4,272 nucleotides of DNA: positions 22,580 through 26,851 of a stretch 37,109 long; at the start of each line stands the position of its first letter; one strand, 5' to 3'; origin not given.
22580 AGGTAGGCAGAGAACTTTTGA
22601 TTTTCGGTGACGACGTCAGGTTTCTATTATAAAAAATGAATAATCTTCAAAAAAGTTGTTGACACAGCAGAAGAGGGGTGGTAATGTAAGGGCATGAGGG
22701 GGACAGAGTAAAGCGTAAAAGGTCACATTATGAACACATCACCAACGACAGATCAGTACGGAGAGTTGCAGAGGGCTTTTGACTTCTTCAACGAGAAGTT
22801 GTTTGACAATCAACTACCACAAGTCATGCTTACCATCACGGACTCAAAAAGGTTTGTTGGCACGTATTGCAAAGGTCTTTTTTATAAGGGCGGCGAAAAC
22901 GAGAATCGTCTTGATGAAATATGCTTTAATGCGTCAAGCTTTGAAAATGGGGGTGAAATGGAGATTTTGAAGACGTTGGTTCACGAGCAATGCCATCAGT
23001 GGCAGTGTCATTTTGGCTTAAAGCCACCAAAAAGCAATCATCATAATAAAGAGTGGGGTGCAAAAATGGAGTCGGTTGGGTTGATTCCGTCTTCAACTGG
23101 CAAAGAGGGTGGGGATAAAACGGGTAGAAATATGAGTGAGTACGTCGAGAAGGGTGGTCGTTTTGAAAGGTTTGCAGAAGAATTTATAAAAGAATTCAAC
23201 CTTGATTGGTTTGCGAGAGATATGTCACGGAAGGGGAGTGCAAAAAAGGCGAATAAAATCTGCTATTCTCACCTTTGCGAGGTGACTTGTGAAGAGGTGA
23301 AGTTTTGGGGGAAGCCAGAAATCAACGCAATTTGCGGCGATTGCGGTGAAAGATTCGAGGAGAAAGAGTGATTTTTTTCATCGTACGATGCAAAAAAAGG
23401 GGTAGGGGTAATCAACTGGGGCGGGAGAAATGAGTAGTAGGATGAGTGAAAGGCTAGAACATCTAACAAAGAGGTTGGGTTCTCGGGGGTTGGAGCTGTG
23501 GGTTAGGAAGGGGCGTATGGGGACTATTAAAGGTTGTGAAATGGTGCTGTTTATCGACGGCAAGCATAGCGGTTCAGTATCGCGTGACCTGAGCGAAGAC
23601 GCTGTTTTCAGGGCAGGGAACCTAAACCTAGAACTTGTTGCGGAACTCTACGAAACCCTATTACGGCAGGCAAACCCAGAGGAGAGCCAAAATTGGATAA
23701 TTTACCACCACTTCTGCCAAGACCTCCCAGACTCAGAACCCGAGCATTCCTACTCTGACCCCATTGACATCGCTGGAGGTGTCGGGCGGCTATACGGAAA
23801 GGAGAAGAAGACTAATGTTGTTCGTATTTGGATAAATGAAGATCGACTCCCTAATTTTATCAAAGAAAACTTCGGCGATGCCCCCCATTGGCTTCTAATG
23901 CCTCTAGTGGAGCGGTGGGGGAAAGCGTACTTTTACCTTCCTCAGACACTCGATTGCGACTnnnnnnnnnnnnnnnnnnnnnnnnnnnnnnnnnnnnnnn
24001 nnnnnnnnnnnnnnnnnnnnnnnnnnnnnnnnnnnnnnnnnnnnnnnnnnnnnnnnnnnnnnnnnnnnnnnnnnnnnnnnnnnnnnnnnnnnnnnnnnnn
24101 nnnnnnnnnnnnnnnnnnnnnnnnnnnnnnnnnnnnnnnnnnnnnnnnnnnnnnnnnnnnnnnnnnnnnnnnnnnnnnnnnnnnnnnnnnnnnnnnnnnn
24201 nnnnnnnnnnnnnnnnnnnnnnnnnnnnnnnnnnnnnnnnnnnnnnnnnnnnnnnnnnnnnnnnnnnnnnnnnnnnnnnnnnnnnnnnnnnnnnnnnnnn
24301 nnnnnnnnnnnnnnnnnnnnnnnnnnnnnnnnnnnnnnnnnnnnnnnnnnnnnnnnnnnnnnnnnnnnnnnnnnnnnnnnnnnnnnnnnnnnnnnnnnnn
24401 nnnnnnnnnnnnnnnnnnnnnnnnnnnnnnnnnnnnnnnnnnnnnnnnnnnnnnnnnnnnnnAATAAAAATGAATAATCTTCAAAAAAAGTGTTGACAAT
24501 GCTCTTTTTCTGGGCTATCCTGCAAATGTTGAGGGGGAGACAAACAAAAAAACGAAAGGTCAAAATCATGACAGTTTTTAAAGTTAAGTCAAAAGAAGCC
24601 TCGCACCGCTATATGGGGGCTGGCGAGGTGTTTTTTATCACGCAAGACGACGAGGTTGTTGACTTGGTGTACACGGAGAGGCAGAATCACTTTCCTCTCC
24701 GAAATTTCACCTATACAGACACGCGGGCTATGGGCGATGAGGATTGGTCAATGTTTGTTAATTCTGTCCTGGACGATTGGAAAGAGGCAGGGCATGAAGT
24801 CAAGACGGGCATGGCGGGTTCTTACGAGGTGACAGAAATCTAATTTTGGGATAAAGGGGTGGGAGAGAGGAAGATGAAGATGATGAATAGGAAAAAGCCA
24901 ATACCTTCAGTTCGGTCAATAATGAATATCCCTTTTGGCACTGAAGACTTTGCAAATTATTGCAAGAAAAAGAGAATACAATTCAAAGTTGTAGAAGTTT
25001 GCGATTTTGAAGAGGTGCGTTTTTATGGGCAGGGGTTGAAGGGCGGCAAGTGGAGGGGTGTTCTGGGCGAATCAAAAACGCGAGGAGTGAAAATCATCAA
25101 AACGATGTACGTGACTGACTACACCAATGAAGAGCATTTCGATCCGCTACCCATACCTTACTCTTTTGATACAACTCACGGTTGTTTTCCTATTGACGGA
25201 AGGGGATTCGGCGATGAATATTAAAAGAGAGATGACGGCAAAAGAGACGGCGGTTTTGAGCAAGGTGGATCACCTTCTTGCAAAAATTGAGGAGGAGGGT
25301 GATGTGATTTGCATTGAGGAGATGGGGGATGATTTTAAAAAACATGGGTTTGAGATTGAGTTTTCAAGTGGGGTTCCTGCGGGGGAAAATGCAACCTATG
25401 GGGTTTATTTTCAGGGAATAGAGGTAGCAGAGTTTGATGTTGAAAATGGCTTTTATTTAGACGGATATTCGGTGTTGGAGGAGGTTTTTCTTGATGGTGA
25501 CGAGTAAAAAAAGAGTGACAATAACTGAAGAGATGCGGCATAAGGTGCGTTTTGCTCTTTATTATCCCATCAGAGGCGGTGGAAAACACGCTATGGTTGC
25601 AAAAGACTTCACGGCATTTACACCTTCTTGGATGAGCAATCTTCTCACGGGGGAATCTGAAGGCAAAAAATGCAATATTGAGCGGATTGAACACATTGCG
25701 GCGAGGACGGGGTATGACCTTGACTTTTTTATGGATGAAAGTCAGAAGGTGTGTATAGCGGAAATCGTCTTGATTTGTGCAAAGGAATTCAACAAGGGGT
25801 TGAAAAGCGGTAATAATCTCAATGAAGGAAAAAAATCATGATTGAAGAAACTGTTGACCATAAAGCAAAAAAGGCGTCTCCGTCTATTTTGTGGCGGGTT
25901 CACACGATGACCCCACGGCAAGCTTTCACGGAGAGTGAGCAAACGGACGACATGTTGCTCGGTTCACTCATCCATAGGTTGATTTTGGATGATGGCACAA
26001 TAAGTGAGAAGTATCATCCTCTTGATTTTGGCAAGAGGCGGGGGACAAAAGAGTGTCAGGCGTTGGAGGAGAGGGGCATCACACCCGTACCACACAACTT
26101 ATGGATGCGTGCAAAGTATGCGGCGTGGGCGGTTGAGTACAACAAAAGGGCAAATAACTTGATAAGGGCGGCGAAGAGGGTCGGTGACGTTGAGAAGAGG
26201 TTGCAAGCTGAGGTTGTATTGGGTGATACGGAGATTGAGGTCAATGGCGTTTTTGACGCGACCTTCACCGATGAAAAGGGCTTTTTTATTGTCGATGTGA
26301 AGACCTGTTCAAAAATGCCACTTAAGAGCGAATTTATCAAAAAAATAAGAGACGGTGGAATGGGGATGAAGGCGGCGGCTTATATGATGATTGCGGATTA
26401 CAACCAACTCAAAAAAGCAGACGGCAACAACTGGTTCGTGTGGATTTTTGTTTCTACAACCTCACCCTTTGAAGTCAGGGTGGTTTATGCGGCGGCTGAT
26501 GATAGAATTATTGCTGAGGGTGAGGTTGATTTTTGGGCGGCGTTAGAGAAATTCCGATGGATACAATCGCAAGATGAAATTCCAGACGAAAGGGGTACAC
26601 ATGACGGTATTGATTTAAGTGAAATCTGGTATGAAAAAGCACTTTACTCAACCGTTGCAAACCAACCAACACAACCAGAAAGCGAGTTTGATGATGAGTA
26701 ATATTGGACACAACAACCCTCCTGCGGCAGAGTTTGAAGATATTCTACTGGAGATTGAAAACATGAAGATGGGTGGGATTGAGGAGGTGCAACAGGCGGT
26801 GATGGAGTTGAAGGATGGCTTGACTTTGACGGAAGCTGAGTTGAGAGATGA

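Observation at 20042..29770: Six dispersed copies of a ~100-bp promoter-plus-leader cassette divide the early region into operons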

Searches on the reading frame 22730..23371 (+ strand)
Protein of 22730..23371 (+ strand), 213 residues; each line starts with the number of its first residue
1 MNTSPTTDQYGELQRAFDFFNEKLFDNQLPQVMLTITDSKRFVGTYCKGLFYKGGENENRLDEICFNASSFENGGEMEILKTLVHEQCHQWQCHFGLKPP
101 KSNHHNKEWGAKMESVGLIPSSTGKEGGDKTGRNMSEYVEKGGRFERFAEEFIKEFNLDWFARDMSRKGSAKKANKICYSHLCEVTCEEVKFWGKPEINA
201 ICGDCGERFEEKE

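Call 16: search_protein_families(library=pfam, proteins=[window:22730-23371:+], max_evalue=0.01)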
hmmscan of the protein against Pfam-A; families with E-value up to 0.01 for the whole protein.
window:22730-23371:+ (213 aa): 1 family
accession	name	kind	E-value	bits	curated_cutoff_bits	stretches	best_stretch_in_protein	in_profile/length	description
PF10263.15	SprT-like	-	8.1e-11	42.2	25.6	1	14-117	2-96/108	SprT-like family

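Call 18: find_encoding_contigs(protein=window:22730-23371:+, flank=10000, max_places=10)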
Protein window:22730-23371:+ (213 aa): 1 contig read that carries it; 1 place shown.
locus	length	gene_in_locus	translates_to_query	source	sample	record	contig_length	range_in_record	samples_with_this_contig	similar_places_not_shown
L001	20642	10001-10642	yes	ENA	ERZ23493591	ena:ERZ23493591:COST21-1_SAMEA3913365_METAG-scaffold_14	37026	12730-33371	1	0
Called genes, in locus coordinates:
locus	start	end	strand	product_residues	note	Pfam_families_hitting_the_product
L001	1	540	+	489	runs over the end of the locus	-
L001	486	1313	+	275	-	-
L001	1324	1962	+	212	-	-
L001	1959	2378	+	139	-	-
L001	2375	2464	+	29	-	-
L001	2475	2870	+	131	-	PF11351:GTA_holin_3TM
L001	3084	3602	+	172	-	PF05838:Glyco_hydro_108, PF09374:PG_binding_3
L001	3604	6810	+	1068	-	-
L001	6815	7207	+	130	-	-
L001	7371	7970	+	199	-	-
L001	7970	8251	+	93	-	-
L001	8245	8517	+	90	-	-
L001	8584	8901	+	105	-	-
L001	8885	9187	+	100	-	-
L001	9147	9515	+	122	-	PF02086:MethyltransfD12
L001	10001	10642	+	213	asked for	PF10263:SprT-like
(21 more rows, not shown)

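Call 43: search_protein_families(library=phrogs, proteins=[window:22730-23371:+], max_evalue=0.01)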
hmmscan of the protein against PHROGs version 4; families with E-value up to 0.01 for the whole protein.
window:22730-23371:+ (213 aa): 1 family
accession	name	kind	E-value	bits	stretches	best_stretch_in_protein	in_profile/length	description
phrog_6361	-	unknown function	1e-18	68.8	1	7-213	13-203/203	-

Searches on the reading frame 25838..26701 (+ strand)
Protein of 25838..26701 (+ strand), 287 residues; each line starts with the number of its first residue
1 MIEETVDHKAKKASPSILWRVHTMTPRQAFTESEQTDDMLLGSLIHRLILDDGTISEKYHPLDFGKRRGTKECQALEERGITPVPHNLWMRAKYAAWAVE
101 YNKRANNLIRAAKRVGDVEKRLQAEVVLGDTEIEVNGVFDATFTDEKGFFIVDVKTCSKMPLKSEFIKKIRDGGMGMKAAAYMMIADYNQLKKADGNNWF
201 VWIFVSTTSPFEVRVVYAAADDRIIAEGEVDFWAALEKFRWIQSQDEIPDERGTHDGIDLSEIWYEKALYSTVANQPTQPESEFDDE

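Call 11: search_protein_families(library=pfam, proteins=[window:25838-26701:+], max_evalue=0.01)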
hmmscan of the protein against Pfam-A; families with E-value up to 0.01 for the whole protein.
window:25838-26701:+ (287 aa): 2 families
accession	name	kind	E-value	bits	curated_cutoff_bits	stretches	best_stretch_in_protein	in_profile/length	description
PF12684.13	DUF3799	-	1.3e-05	25.5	26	1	23-253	15-225/233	PDDEXK-like domain of unknown function (DUF3799)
PF12705.13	PDDEXK_1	-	8.4e-05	23.1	22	1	32-197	27-182/247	PD-(D/E)XK nuclease superfamily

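Call 22: find_homologous_proteins(query=window:25838-26701:+, max_evalue=0.001)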
Query window:25838-26701:+ (287 aa): 1 proteins with E <= 0.001 among 596 candidates.
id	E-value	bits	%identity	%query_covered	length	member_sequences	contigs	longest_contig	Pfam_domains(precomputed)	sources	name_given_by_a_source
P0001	8.7e-166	569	100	87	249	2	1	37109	-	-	-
